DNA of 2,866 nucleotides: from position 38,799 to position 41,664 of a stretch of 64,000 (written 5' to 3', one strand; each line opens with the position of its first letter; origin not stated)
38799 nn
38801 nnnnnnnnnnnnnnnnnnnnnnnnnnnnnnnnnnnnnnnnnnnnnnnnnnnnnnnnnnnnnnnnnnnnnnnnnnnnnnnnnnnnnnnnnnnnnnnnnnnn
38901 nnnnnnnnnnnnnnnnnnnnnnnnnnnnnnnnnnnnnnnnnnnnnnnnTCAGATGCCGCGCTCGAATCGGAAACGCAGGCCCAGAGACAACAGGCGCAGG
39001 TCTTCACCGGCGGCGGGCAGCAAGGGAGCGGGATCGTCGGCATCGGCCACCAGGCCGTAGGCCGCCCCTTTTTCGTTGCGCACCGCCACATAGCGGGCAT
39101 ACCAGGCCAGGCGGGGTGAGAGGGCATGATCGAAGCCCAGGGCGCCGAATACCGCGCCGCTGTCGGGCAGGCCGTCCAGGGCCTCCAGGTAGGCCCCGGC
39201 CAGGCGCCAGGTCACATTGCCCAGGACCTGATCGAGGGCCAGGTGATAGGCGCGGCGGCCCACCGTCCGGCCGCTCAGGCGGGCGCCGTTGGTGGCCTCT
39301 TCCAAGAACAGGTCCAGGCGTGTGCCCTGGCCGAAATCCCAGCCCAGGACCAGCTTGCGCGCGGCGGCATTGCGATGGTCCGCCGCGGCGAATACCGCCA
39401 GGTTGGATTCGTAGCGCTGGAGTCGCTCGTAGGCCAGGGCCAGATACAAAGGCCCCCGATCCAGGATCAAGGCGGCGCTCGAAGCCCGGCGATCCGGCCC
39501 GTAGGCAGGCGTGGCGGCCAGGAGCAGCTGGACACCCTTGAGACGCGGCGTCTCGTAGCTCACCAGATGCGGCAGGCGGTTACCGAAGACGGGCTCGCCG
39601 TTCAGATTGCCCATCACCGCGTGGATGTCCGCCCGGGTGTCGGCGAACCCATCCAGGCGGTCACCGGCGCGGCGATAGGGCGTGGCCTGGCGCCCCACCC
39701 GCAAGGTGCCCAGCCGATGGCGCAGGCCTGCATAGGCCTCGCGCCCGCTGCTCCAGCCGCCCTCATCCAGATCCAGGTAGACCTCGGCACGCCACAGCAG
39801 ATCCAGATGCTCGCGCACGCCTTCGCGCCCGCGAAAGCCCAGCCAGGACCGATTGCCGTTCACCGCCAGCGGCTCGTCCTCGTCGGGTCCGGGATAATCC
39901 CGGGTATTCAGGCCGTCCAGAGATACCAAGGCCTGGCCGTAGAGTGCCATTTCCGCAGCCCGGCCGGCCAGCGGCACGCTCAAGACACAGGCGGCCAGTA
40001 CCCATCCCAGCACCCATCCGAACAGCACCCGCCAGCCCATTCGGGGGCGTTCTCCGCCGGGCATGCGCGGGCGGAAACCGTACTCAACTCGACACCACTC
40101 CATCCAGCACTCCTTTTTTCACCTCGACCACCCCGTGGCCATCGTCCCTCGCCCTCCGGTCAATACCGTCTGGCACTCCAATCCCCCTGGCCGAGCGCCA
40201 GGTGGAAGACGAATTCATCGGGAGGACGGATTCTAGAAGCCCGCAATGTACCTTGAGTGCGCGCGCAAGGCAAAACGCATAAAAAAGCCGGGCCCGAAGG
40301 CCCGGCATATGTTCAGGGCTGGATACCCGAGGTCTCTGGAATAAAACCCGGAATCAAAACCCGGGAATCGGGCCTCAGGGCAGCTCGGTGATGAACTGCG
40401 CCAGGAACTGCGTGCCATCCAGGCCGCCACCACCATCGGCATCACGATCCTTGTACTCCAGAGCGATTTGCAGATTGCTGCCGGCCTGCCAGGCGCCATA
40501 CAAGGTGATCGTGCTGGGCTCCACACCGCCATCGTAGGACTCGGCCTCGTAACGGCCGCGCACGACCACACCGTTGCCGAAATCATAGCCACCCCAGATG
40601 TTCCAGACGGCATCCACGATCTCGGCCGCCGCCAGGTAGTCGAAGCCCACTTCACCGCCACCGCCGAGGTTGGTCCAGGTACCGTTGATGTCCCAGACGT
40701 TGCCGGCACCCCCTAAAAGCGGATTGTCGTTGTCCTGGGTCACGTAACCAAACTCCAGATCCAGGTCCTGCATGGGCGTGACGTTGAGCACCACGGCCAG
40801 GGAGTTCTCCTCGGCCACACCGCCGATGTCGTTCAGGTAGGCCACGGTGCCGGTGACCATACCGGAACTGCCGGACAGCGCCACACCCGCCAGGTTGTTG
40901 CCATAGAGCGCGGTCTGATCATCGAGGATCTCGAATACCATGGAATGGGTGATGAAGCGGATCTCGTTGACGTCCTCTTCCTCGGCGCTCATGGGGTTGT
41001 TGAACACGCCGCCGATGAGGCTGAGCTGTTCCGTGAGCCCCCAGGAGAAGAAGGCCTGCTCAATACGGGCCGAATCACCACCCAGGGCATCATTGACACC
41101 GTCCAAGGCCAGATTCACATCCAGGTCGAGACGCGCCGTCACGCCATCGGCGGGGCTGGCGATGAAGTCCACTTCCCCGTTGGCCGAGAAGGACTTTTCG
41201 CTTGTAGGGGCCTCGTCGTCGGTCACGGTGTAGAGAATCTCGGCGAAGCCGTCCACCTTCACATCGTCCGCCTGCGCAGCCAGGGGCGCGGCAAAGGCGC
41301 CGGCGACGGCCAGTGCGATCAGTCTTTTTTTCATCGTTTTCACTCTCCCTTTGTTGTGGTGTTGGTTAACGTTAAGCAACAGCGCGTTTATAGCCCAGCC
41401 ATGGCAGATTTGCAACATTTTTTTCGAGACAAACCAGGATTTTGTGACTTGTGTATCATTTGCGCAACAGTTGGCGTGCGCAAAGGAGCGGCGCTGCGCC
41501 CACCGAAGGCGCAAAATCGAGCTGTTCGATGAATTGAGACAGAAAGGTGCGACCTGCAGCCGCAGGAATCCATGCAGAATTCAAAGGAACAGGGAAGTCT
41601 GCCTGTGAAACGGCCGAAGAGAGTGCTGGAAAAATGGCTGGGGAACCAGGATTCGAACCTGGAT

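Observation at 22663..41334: About 19-kb minus-strand cluster encoding a candidate porin / multihaem-cytochrome / cupredoxin extracellular electron-transfer module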

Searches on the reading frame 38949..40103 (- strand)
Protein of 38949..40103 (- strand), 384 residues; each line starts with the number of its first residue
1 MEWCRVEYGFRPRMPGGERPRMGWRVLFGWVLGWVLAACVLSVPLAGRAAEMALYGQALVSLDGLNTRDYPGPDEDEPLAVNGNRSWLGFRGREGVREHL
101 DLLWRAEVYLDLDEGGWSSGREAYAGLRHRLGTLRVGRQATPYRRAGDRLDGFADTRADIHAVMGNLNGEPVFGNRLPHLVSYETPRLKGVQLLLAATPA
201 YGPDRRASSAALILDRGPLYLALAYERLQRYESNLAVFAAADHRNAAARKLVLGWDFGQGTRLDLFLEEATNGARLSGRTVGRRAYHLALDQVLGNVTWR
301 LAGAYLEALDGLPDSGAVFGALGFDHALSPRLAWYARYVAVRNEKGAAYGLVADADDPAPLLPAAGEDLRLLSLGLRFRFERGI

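Call 4: search_protein_families(library=pfam, proteins=[window:38949-40103:-], max_evalue=0.01)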
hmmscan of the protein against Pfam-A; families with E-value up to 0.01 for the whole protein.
window:38949-40103:- (384 aa): 2 families
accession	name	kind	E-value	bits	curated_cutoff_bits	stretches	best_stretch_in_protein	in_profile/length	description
PF13609.12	Porin_4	-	6.3e-19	69.4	27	1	46-345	9-309/310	Gram-negative porin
PF00267.27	Porin_1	-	0.00016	21.7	23.7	1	86-157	31-107/337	Gram-negative porin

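Call 6: search_protein_families(library=ncbifam, proteins=[window:38949-40103:-], max_evalue=0.01)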
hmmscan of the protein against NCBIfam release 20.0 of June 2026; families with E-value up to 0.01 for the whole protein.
window:38949-40103:- (384 aa): 1 family
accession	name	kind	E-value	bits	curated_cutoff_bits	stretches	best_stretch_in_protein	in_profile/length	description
NF040479.1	porin_porB_Neis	equivalog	1.2e-05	24.8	480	1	49-155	18-128/344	trimeric porin PorB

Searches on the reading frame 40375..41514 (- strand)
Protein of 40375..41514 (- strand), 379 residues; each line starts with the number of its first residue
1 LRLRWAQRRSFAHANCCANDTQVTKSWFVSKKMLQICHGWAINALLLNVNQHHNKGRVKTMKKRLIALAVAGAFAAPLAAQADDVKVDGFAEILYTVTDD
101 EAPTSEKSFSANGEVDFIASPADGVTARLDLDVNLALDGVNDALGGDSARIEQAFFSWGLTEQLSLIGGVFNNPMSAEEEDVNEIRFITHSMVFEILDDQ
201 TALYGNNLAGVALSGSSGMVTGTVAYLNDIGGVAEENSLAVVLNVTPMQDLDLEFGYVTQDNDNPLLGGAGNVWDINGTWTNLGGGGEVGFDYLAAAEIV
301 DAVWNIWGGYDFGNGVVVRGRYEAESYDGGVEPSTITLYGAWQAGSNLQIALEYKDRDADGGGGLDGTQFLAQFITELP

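Call 4: search_protein_families(library=pfam, proteins=[window:40375-41514:-], max_evalue=0.01)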
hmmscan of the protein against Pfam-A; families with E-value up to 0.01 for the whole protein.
window:40375-41514:- (379 aa): 0 families

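Call 6: search_protein_families(library=ncbifam, proteins=[window:40375-41514:-], max_evalue=0.01)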
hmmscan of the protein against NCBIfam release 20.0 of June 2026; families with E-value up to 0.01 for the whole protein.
window:40375-41514:- (379 aa): 0 families
